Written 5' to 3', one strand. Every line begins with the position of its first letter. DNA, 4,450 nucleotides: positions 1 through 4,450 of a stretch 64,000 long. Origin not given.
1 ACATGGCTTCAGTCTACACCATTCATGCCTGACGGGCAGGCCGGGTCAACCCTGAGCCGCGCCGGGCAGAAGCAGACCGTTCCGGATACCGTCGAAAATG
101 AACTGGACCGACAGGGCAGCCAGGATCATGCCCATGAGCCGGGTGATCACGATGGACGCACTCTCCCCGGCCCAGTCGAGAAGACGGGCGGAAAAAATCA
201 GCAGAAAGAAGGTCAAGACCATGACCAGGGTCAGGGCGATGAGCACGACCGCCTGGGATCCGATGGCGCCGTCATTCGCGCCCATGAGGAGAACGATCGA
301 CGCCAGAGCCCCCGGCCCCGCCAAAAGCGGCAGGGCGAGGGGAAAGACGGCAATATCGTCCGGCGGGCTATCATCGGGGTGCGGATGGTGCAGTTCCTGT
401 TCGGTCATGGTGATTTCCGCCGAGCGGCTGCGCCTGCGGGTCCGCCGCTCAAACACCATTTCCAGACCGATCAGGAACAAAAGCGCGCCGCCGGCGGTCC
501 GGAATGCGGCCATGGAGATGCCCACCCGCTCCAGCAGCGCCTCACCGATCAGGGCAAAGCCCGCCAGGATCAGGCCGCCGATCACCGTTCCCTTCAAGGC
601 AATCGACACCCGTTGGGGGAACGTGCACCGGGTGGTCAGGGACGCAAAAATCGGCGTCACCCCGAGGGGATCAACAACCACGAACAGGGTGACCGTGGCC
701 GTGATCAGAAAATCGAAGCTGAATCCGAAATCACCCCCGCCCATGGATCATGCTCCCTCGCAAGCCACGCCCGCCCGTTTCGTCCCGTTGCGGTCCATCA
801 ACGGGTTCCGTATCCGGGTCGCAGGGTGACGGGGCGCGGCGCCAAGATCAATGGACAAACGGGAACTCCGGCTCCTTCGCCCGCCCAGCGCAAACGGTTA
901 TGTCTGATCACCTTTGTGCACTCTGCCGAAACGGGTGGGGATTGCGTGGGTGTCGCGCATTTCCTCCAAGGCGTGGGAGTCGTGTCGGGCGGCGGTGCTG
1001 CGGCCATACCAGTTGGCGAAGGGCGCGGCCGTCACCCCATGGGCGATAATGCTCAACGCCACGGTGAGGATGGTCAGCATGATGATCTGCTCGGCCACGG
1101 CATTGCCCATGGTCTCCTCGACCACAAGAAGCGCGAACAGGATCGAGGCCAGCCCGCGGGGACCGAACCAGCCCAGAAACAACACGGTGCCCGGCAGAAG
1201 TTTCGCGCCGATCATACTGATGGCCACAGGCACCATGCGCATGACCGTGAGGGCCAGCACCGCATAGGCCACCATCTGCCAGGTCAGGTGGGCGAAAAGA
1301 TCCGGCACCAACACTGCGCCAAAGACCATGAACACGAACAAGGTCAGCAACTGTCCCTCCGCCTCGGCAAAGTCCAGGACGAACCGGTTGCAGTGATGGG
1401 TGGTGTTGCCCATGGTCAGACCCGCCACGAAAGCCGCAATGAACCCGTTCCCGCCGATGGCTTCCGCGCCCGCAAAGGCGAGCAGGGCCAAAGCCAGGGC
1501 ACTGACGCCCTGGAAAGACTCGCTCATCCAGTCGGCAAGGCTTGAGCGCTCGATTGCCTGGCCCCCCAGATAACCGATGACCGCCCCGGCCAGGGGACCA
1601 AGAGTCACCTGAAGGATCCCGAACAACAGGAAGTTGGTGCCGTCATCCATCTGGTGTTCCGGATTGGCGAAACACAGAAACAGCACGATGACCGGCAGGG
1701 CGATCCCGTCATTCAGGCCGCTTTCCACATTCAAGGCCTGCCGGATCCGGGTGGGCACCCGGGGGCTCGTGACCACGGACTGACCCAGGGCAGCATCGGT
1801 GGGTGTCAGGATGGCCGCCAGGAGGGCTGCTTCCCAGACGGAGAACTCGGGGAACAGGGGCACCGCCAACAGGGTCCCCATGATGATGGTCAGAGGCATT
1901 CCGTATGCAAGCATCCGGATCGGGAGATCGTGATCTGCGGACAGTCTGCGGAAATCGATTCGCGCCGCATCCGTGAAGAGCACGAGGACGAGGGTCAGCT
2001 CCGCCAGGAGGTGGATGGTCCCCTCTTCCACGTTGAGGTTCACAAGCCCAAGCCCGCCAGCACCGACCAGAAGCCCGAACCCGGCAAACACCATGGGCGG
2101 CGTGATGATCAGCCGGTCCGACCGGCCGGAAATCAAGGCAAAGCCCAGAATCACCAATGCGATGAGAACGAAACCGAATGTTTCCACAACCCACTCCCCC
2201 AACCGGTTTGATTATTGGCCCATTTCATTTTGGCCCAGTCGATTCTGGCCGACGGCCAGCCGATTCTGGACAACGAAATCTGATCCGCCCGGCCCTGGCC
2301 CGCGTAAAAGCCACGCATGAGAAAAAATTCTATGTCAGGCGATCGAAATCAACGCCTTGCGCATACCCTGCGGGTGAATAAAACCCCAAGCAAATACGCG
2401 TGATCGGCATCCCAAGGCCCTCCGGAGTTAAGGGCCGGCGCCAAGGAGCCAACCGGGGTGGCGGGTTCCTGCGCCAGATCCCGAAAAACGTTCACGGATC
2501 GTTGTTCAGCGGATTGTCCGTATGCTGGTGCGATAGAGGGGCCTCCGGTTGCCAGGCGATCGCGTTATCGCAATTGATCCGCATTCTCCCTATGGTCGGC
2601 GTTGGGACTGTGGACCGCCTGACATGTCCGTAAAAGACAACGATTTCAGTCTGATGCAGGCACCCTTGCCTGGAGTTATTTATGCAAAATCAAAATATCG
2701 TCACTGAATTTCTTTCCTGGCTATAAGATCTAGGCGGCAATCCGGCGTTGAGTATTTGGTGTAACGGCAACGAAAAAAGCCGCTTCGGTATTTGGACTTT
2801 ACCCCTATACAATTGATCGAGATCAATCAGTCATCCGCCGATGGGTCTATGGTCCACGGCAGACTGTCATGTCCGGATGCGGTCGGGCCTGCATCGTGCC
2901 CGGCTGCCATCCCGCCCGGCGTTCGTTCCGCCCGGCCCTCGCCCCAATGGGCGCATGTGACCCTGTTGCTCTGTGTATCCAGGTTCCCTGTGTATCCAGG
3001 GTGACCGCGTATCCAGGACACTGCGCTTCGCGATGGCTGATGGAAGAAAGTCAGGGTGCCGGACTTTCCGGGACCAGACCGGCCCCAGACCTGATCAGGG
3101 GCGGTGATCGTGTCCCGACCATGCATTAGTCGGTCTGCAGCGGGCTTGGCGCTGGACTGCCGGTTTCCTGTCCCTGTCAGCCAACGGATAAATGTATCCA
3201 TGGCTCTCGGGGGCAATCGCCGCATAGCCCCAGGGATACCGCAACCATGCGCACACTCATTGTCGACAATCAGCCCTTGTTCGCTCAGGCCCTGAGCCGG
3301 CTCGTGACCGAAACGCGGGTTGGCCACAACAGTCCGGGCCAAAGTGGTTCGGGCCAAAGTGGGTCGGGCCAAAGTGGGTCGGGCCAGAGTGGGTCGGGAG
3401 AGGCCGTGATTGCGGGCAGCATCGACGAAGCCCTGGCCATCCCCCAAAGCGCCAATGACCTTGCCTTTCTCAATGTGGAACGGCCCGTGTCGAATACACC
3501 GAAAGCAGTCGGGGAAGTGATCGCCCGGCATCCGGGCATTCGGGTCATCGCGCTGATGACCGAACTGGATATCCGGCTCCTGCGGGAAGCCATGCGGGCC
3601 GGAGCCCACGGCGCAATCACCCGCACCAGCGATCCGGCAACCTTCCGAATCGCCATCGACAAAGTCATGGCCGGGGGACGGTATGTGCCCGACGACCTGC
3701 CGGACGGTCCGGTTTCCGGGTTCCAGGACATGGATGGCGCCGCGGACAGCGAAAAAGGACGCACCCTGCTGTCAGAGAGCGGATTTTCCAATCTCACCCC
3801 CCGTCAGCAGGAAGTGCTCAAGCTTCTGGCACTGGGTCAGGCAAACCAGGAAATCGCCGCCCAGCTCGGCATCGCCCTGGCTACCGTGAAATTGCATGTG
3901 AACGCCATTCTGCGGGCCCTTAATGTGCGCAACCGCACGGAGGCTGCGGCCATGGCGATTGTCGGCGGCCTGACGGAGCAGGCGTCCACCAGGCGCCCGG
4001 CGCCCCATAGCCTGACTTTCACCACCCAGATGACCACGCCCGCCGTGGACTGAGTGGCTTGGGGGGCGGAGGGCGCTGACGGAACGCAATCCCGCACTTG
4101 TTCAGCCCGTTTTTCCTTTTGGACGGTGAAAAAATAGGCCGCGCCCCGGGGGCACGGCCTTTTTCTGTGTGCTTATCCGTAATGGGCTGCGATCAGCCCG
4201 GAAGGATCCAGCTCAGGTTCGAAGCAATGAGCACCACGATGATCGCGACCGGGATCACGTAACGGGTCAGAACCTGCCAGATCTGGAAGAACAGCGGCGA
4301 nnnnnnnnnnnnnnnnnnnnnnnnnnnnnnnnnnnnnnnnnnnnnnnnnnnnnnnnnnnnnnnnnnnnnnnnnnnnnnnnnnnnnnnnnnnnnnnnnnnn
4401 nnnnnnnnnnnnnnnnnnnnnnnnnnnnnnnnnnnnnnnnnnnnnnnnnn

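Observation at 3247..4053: LuxR-family regulator with a pseudo-receiver (Asp→Asn at the phospho-acceptor position, Lys→Arg) and an inserted (GQSGS)4 tandem repeat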

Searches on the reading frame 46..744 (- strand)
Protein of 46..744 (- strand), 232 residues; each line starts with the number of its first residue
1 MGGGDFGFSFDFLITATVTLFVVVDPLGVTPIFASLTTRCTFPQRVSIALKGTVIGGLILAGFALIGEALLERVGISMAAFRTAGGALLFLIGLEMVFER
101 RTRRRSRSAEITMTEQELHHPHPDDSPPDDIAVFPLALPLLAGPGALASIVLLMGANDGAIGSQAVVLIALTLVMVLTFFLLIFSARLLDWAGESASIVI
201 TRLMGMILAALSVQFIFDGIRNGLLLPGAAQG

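Call 69: search_protein_families(library=ncbifam, proteins=[window:46-744:-], max_evalue=0.001)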
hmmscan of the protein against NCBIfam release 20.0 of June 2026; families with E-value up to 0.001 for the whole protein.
window:46-744:- (232 aa): 4 families
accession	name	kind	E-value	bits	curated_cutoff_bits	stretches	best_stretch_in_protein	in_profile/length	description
TIGR00427.1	TIGR00427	subfamily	6.4e-47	159.9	99.2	1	10-220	4-201/201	NAAT family transporter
NF008320.0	PRK11111.1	equivalog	1.7e-34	119.1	216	1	10-222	8-208/215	YchE family NAAT transporter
NF008228.0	PRK10995.1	equivalog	5.6e-32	110.7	162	1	12-222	7-215/223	MarC family NAAT transporter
NF008010.0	PRK10739.1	equivalog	6e-23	81.9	215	1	13-222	4-193/197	YhgN family NAAT transporter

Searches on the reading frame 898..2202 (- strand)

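Call 28: search_protein_families(library=pfam, proteins=[window:898-2202:-], max_evalue=0.00001)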
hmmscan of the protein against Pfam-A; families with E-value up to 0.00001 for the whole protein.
window:898-2202:- (434 aa): 1 family
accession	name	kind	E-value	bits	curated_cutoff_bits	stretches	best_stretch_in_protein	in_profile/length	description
PF00999.27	Na_H_Exchanger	-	1.4e-40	139.8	26.2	1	22-398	4-375/375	Sodium/hydrogen exchanger, transmembrane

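Call 69: search_protein_families(library=ncbifam, proteins=[window:898-2202:-], max_evalue=0.001)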
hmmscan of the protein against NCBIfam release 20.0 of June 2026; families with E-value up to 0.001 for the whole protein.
window:898-2202:- (434 aa): 5 families
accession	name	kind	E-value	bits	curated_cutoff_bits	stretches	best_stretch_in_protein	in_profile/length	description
NF003716.0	PRK05326.1-3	equivalog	4.6e-42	144.1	355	1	13-408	9-398/499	potassium/proton antiporter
NF003715.0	PRK05326.1-2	equivalog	1.4e-35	122.7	309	1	12-409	9-399/595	potassium/proton antiporter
NF003714.0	PRK05326.1-1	equivalog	2.5e-20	72.4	471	1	11-391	10-382/577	potassium/proton antiporter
TIGR00844.1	c_cpa1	equivalog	9e-14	50.6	1236.05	1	28-360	33-381/810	sodium/hydrogen antiporter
TIGR00831.1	a_cpa1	equivalog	4.9e-13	48.5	279.6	1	13-270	3-249/525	Na+/H+ antiporter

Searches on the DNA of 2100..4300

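Call 11: search_rna_families(source=window, start=2100, end=4300, threshold=evalue, max_evalue=1)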
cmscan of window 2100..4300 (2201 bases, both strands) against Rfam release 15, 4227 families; matches with E-value up to 1: 1.
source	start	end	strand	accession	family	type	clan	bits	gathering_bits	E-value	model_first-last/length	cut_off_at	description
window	4128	4269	-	RF00506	Thr_leader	Cis-reg; leader;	-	20.7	55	0.73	1-118/118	no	Threonine operon leader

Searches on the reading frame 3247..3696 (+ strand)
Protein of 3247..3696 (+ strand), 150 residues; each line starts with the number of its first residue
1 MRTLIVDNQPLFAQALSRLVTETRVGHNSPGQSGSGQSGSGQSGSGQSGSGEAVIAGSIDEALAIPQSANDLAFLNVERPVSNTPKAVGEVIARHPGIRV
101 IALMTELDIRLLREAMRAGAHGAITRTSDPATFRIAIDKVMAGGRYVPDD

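Call 52: search_protein_representatives(protein=window:3247-3696:+)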
Query: 150 residues. Proteins with E-value up to 0.001 (for the whole library): 217; up to 1e-10: 2; up to 1e-30: 1. The best 150 are listed.
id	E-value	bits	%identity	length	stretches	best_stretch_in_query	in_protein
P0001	1.5e-88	310.1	100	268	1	1-150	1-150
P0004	4.7e-22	94.8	50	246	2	48-150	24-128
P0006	4.0e-10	56.1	44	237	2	71-150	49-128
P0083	1.0e-08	51.6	36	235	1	52-148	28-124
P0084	4.0e-08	49.7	37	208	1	52-150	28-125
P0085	9.2e-08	48.5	37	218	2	56-149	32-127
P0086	2.9e-07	46.9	37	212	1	56-147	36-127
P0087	7.5e-07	45.5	33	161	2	66-147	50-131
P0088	8.1e-07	45.4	27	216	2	63-147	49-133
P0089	9.0e-07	45.3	35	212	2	52-147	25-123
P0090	1.4e-06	44.7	33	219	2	56-148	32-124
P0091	1.5e-06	44.6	35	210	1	53-147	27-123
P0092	2.3e-06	44.0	36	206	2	67-149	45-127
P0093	2.8e-06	43.7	37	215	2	58-146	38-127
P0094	3.3e-06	43.5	32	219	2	49-150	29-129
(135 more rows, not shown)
